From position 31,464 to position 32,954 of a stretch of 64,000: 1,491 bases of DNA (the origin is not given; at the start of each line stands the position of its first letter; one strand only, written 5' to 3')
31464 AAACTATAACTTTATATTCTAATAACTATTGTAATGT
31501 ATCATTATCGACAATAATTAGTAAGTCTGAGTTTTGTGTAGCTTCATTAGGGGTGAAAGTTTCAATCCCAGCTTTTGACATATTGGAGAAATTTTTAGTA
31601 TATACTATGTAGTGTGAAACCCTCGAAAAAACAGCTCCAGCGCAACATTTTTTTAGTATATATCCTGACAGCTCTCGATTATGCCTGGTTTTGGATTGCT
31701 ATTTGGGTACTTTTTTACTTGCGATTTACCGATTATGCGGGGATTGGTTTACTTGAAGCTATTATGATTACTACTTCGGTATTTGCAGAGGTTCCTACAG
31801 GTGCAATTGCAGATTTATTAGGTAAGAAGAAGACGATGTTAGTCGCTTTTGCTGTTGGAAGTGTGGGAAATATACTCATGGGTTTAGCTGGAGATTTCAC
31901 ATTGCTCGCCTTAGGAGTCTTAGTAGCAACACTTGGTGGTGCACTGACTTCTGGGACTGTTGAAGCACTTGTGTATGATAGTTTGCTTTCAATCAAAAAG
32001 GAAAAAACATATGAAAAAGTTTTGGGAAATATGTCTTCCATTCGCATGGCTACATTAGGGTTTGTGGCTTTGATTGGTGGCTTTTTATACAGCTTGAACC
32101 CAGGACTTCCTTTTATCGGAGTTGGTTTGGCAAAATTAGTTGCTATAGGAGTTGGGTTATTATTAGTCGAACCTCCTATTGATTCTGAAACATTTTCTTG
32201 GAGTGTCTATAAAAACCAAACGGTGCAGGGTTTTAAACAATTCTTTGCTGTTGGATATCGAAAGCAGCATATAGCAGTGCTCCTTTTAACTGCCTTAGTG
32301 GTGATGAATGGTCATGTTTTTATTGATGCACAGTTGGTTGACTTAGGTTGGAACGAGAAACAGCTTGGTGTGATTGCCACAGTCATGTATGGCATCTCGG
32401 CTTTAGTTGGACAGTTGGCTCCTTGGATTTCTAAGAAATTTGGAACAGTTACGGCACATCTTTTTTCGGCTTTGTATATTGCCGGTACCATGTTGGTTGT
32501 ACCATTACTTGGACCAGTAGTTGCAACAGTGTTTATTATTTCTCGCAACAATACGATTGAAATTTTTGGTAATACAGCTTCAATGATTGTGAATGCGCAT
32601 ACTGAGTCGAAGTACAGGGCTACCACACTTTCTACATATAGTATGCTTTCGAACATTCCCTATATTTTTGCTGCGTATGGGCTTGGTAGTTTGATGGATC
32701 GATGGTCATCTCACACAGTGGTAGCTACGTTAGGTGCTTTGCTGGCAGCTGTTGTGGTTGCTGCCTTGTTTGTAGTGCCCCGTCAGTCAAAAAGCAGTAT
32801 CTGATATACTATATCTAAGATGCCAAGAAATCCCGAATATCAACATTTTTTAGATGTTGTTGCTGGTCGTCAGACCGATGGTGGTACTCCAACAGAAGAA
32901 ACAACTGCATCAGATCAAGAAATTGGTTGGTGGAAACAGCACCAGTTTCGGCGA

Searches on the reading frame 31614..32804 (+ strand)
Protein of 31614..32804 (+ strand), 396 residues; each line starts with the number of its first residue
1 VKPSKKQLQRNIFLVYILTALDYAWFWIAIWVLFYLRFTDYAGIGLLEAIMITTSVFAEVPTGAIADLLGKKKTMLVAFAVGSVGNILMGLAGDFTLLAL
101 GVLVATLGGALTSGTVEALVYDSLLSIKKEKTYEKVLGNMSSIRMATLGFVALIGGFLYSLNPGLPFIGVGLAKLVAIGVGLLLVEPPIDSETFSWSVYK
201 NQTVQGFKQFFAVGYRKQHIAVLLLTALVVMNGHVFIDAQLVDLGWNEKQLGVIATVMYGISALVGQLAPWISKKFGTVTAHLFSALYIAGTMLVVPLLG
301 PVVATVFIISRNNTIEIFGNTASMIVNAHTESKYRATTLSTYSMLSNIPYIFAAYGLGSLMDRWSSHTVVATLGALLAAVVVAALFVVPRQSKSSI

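Call 114: search_protein_families(library=pfam, proteins=[window:31614-32804:+], max_evalue=0.001)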
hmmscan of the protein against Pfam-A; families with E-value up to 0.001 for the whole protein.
window:31614-32804:+ (396 aa): 2 families
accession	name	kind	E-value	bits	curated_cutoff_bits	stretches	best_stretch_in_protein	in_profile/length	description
PF07690.21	MFS_1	-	3.8e-18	66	33.4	1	12-353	1-346/347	Major Facilitator Superfamily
PF12832.13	MFS_1_like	-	0.00032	20.3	25.2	0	40-235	32-229/373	MFS_1 like family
